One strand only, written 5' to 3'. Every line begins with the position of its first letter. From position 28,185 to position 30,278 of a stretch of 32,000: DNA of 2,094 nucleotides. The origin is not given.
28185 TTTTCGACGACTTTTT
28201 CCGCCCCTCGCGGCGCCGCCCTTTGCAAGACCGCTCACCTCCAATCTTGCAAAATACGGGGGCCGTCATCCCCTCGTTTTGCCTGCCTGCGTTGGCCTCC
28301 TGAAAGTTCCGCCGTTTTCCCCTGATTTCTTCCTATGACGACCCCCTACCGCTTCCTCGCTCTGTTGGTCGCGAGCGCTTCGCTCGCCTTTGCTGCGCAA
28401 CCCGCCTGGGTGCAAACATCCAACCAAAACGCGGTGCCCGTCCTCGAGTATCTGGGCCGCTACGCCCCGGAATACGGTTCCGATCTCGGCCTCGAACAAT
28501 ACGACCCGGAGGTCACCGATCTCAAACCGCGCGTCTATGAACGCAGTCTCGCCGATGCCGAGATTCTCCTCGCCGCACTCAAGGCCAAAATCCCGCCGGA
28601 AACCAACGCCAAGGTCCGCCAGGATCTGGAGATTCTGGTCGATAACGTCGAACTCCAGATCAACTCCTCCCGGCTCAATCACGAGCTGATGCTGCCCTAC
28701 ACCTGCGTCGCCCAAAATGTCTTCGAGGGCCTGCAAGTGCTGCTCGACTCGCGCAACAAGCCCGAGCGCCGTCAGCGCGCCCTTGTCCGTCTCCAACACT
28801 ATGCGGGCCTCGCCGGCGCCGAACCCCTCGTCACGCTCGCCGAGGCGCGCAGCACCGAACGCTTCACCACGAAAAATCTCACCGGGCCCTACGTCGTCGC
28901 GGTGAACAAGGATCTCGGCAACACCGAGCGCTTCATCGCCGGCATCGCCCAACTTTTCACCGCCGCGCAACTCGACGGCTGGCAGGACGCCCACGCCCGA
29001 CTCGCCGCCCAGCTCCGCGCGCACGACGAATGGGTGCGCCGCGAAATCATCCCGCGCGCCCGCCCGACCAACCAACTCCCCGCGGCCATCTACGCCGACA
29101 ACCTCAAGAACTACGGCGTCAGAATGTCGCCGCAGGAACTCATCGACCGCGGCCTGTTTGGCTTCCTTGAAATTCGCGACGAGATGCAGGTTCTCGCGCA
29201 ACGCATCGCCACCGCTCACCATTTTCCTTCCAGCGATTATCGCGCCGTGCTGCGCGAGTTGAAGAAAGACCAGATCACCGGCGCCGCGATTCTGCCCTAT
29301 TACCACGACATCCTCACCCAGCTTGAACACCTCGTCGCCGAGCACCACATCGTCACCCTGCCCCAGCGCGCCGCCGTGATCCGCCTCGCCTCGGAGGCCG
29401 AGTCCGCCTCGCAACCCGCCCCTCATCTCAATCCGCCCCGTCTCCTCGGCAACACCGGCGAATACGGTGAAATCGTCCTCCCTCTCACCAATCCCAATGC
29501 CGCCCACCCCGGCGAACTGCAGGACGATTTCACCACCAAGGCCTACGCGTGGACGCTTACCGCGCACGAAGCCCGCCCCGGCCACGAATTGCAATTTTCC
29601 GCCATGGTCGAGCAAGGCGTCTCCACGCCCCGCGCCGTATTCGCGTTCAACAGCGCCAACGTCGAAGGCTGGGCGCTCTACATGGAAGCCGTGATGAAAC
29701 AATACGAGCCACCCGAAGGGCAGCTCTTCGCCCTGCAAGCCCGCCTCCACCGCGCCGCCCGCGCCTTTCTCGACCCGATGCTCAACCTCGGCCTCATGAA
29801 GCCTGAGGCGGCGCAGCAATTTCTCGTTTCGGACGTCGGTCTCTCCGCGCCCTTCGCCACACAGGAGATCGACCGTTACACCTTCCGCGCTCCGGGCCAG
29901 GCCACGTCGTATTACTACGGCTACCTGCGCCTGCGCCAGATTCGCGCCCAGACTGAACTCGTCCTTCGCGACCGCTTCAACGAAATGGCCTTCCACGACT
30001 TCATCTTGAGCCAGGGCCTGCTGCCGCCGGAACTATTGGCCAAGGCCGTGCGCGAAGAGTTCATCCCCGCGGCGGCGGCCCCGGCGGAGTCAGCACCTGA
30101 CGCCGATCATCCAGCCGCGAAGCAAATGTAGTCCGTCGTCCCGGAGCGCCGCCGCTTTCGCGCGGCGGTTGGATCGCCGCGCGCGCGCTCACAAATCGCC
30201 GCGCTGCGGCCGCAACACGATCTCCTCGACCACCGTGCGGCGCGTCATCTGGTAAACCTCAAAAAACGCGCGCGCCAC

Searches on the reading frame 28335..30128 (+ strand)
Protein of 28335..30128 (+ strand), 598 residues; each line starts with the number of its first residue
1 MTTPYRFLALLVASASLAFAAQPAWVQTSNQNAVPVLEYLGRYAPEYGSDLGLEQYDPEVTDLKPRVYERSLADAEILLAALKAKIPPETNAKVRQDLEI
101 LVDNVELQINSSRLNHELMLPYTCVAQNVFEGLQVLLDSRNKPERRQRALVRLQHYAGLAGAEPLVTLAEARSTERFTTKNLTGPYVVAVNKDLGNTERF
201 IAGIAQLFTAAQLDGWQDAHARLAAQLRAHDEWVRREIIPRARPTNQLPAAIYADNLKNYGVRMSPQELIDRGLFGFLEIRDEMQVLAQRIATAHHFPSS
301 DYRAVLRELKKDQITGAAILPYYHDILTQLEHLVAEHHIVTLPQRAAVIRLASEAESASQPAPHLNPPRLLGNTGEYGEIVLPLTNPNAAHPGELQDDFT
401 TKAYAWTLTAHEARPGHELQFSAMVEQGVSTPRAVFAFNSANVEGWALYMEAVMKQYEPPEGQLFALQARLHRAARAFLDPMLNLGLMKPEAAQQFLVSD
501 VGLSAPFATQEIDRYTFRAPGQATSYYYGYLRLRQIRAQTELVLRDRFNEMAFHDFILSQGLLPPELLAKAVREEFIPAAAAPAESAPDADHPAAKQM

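Call 3: search_protein_families(library=pfam, proteins=[window:28335-30128:+], max_evalue=0.01)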
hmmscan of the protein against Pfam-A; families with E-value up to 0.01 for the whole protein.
window:28335-30128:+ (598 aa): 1 family
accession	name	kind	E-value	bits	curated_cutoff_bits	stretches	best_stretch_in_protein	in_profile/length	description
PF05960.17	DUF885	-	6.6e-85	287.2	32.4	1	45-572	1-532/532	Bacterial protein of unknown function (DUF885)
